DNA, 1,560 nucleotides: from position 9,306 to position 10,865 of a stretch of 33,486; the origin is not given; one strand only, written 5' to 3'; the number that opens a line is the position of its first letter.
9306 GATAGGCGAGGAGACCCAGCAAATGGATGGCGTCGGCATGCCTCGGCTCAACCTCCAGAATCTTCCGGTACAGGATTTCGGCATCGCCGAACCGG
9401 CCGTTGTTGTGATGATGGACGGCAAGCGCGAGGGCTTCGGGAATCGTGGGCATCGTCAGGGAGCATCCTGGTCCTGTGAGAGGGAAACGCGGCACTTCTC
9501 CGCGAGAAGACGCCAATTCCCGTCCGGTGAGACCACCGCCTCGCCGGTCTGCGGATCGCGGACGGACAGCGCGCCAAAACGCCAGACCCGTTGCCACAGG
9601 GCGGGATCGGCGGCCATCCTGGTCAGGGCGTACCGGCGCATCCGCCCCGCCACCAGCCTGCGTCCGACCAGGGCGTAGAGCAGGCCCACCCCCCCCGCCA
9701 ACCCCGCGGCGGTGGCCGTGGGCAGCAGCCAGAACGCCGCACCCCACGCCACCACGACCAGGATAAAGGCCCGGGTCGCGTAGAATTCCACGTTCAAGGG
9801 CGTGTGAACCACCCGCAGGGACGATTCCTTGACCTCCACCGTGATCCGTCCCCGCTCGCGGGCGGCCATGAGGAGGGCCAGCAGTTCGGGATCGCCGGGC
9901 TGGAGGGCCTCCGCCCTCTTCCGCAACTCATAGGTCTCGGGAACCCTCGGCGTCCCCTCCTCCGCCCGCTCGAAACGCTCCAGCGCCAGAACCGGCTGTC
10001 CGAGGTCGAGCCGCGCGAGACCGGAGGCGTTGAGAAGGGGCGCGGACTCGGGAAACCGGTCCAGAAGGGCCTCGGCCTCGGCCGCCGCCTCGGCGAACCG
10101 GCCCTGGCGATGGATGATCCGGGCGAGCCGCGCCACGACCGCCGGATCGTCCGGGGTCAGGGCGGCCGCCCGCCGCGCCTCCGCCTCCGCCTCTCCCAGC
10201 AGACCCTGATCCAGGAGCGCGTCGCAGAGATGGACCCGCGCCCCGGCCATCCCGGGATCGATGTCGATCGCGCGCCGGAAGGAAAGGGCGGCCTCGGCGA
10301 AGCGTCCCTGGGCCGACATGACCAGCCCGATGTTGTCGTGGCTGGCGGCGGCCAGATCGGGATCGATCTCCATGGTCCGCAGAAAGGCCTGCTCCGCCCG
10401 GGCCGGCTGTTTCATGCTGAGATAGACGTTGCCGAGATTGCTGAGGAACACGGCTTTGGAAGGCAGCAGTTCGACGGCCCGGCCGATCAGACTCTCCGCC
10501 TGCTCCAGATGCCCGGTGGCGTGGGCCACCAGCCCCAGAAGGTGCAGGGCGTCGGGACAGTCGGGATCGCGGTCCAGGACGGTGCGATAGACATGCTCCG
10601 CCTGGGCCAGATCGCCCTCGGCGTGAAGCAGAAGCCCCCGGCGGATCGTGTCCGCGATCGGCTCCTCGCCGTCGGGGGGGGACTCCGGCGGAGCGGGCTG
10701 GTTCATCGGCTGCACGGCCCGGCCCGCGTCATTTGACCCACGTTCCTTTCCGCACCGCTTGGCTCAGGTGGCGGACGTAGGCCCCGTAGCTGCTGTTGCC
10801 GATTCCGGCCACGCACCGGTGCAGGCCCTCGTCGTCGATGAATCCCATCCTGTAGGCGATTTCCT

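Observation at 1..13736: Six tandem TPR + GT41 (SPINDLY-type) glycosyltransferase paralogs in one translationally coupled operon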

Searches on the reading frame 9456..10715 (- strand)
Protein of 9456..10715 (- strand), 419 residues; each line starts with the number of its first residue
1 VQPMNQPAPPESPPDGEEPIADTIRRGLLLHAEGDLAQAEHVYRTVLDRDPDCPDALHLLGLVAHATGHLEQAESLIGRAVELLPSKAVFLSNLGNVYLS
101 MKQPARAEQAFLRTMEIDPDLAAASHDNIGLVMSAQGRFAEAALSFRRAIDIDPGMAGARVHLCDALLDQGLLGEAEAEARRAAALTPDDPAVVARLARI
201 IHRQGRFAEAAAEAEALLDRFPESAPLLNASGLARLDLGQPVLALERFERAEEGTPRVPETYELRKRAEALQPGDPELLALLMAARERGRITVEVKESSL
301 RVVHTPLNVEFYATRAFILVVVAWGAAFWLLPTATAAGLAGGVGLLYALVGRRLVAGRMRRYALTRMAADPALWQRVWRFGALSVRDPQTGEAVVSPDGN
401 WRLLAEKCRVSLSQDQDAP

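Call 6: search_protein_families(library=pfam, proteins=[window:9456-10715:-], max_evalue=0.01)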
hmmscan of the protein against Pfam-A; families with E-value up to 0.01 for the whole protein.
window:9456-10715:- (419 aa): 19 families
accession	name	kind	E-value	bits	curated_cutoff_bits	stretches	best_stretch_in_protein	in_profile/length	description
PF07719.23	TPR_2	-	1.4e-30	103.3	27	2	123-155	1-33/34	Tetratricopeptide repeat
PF14559.12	TPR_19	-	1.8e-24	86.3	25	3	135-199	3-67/68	Tetratricopeptide repeat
PF13432.12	TPR_16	-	8e-22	77.8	32.7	3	26-86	3-63/65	Tetratricopeptide repeat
PF00515.34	TPR_1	-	4.3e-20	71.1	27.8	1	90-120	3-33/34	Tetratricopeptide repeat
PF13428.12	TPR_14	-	2.1e-18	65.4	23.5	2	159-200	3-44/44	Tetratricopeptide repeat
PF13181.12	TPR_8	-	4.6e-18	64.2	25.7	0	92-120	5-33/34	Tetratricopeptide repeat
PF13424.12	TPR_12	-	5.8e-18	65.3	30.1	2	90-153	5-75/77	Tetratricopeptide repeat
PF13431.12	TPR_17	-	8.9e-18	63.5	24.4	0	79-109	4-34/34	Tetratricopeptide repeat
PF13414.12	TPR_11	-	1.9e-15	56.7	26.8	1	27-68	1-42/42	TPR repeat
PF13176.12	TPR_7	-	4e-13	48.7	27.9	0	91-120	2-31/36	Tetratricopeptide repeat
PF23914.1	TPR_CcmH_CycH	-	2.2e-10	41.1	42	0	130-225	57-155/158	Cytochrome c-type biogenesis protein H TPR domain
PF13174.12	TPR_6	-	2.6e-09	37.6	26.3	0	196-224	5-33/33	Tetratricopeptide repeat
PF24575.1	TPR_Slam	-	1.7e-07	32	35.2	0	25-64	52-91/104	Surface lipoprotein assembly modifier, N-terminal TPR repeats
PF07721.20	TPR_4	-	4.4e-07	30.3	27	0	56-77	3-24/26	Tetratricopeptide repeat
PF13374.12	TPR_10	-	7.6e-06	26.2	27.5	0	90-117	4-31/42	Tetratricopeptide repeat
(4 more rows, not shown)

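Call 14: search_protein_families(library=ncbifam, proteins=[window:9456-10715:-], max_evalue=0.00001)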
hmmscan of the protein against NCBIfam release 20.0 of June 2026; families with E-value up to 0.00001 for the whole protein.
window:9456-10715:- (419 aa): 13 families
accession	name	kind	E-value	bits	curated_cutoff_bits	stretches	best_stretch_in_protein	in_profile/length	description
TIGR02917.1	PEP_TPR_lipo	equivalog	7.2e-26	90.3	312.2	2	27-163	302-437/899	XrtA/PEP-CTERM system TPR-repeat protein PrsT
TIGR02521.1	type_IV_pilW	equivalog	4.6e-18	65.6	154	1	31-222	42-234/234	type IV pilus biogenesis/stability protein PilW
NF040959.1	MamA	equivalog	2.8e-14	53.1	200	1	27-153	78-203/204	magnetosome protein MamA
TIGR02552.1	LcrH_SycD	equivalog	2.2e-12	46.9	104.8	1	30-120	28-118/136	SycD/LcrH family type III secretion system chaperone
NF033758.1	gliding_GltE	equivalog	2.7e-12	46.4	225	1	29-182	129-281/411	adventurous gliding motility TPR repeat lipoprotein GltE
NF033762.1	social_mot_Tgl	equivalog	2.9e-12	46.5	225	0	108-176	51-119/252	social motility TPR repeat lipoprotein Tgl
TIGR03939.1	PGA_TPR_OMP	equivalog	3.1e-11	42.2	366.65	1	136-249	99-212/800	poly-beta-1,6 N-acetyl-D-glucosamine export porin PgaA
NF033920.0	C39_PA2778_fam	equivalog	5.5e-11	42.4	150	0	81-153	183-254/255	PA2778 family cysteine peptidase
NF008520.0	PRK11447.1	equivalog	7.3e-10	37.3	858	1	67-248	364-552/1157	cellulose synthase complex outer membrane protein BcsC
NF052415.1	T3SS_chap_SctY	equivalog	1.2e-07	32.2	70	0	51-150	3-104/106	type III secretion apparatus assembly chaperone SctY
TIGR02795.1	tol_pal_ybgF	equivalog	1.9e-07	31.7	90.1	0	27-85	46-107/119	tol-pal system protein YbgF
NF047507.1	TPR_BatC_Lepto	exception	2e-06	27.4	175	0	66-125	77-133/214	TPR repeat-containing protein BatC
NF002725.1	PRK02603.1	equivalog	2.9e-06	27.4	143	0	27-74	79-126/173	photosystem I assembly protein Ycf3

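Call 17: find_related_loci(query=window:9456-10715:-, collection=genome_contigs, flank=10000)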
Query window:9456-10715:- (419 aa) in genome_contigs; peptide patterns used: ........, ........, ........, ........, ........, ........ (x = any residue, [..] = any of these).
238 stretches matched a pattern; 2 encode a relative of the query (tblastn E <= 1e-3); 2 distinct loci.
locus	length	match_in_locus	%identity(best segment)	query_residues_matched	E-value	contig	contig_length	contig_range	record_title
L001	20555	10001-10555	27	60-222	8e-6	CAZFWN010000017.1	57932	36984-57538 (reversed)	MAG TPA_asm: uncultured Ktedonobacterales bacterium isolate SRP272529_co1_230 genome assembly, contig: NODE_601_length_5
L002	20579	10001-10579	27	33-219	2e-5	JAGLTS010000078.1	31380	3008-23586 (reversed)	MAG: Phycisphaerales bacterium isolate RS_11_12 ZL20.bin.12.fa_78, whole genome shotgun sequence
